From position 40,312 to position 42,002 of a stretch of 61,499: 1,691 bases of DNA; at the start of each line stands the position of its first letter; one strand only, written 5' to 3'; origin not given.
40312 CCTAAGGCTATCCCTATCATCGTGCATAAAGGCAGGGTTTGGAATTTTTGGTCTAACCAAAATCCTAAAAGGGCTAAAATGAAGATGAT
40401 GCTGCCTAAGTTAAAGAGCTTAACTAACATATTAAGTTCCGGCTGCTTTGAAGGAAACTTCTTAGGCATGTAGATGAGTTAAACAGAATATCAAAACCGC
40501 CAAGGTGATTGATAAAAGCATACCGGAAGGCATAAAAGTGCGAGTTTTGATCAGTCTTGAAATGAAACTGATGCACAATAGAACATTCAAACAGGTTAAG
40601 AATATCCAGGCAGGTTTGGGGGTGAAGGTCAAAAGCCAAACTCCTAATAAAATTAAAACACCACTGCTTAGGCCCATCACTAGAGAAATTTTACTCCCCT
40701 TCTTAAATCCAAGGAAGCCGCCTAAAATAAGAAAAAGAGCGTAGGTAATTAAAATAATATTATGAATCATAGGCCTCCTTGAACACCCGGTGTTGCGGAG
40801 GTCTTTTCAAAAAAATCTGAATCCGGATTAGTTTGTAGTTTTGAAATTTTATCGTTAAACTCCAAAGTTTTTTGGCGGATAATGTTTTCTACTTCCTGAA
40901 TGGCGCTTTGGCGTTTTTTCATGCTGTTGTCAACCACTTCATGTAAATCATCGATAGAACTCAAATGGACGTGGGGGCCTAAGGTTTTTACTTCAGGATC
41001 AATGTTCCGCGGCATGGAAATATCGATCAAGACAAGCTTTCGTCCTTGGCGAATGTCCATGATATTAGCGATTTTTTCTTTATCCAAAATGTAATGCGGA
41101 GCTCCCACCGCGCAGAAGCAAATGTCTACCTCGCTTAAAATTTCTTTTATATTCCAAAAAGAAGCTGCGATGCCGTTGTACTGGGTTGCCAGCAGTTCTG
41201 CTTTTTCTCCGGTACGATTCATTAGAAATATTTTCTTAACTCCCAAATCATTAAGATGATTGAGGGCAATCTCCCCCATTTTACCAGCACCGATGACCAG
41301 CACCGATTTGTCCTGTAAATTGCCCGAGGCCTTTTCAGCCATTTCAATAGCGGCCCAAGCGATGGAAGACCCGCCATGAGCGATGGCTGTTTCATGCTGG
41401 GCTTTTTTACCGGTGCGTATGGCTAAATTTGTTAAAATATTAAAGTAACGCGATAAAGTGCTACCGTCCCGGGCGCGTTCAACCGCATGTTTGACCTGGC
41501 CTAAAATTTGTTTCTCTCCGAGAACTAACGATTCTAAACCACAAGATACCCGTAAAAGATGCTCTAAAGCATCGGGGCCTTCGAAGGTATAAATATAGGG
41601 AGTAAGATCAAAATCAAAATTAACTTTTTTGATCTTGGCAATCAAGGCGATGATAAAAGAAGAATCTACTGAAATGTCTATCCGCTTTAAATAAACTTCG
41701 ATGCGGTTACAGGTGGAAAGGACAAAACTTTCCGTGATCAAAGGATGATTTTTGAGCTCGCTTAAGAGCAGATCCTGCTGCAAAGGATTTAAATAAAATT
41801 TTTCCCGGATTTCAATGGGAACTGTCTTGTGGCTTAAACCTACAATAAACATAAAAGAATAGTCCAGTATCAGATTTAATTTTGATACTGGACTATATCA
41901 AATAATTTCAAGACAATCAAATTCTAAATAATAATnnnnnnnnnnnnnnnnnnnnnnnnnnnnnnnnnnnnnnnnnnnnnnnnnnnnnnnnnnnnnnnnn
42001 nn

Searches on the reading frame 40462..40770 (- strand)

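Call 7: search_protein_families(library=pfam, proteins=[window:40462-40770:-], max_evalue=0.01)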
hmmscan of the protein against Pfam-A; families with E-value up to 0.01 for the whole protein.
window:40462-40770:- (102 aa): 1 family
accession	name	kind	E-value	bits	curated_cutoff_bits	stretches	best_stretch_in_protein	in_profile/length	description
PF03647.18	Tmemb_14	-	1.9e-16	61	24.8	1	7-95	2-91/92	Transmembrane proteins 14C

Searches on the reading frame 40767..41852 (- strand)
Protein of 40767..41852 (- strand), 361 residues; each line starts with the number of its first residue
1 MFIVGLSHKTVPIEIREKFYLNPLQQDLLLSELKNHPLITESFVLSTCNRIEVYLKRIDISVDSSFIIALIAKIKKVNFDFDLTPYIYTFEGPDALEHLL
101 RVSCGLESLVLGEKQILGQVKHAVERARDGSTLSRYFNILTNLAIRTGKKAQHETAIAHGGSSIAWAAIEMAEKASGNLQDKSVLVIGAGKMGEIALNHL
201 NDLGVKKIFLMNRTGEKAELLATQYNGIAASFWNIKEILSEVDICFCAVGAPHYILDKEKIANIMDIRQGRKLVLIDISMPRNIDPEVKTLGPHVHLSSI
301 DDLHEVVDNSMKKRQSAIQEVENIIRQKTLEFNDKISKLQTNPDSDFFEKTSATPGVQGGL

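Call 7: search_protein_families(library=pfam, proteins=[window:40767-41852:-], max_evalue=0.01)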
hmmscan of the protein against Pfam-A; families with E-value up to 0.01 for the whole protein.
window:40767-41852:- (361 aa): 8 families
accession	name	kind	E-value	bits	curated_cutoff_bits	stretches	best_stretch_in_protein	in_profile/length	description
PF05201.20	GlutR_N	-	5.5e-43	146.8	27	1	4-155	1-151/151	Glutamyl-tRNAGlu reductase, N-terminal domain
PF01488.26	Shikimate_DH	-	6.7e-37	127.1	24.3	1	170-306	1-138/138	Shikimate / quinate 5-dehydrogenase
PF03807.23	F420_oxidored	-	1.7e-05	25.7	21.6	1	184-254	2-72/94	NADP oxidoreductase coenzyme F420-dependent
PF02826.25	2-Hacid_dh_C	-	0.00015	21.6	25.1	1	171-250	26-100/178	D-isomer specific 2-hydroxyacid dehydrogenase, NAD binding domain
PF03446.21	NAD_binding_2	-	0.001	19.5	21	1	184-253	2-67/161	NAD binding domain of 6-phosphogluconate dehydrogenase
PF16912.11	Glu_dehyd_C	-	0.0011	18.9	34.9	1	163-258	11-116/211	Glucose dehydrogenase C-terminus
PF00899.27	ThiF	-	0.0011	18.6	28.1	1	172-210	11-49/238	ThiF family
PF13241.12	NAD_binding_7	-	0.0077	17.2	22.1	0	178-253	4-73/104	Putative NAD(P)-binding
